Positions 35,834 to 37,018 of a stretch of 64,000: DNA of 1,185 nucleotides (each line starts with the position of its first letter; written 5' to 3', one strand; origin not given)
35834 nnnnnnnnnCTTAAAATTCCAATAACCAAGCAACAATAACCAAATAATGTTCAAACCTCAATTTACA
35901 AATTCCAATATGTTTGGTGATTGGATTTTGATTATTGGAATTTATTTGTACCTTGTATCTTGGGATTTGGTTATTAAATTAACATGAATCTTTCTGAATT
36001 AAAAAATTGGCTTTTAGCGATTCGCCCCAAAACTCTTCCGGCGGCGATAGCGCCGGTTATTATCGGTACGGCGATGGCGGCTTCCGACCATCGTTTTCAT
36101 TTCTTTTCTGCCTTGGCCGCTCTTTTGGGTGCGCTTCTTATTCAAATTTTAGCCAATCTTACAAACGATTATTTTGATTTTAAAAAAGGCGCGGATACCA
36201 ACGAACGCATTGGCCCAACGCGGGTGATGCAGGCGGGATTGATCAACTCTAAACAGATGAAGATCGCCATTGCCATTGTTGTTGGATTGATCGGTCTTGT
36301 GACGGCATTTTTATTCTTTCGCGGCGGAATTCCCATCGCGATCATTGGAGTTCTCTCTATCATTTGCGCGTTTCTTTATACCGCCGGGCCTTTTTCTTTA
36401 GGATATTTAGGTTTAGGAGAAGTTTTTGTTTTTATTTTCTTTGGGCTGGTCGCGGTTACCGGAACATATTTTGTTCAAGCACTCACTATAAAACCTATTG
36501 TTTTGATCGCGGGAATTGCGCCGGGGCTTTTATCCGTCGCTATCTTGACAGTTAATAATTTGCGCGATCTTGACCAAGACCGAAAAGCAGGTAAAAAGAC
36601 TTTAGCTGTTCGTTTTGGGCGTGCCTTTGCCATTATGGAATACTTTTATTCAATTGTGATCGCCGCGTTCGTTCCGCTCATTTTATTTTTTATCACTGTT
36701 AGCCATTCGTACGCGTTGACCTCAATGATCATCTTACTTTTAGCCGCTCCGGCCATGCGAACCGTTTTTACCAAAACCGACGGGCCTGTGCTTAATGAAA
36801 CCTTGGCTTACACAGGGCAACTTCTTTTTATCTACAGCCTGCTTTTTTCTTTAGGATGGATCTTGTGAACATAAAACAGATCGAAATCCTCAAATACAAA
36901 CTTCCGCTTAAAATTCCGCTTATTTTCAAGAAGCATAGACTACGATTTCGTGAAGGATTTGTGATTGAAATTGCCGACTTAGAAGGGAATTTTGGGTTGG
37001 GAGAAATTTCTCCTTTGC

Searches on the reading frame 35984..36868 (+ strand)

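Call 76: search_protein_families(library=pfam, proteins=[window:35984-36868:+], max_evalue=0.0001)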
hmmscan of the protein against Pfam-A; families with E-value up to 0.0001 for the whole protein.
window:35984-36868:+ (294 aa): 1 family
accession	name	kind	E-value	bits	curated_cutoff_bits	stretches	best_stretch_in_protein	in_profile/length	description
PF01040.23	UbiA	-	1.3e-35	123.4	34.2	1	22-265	2-235/250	UbiA prenyltransferase family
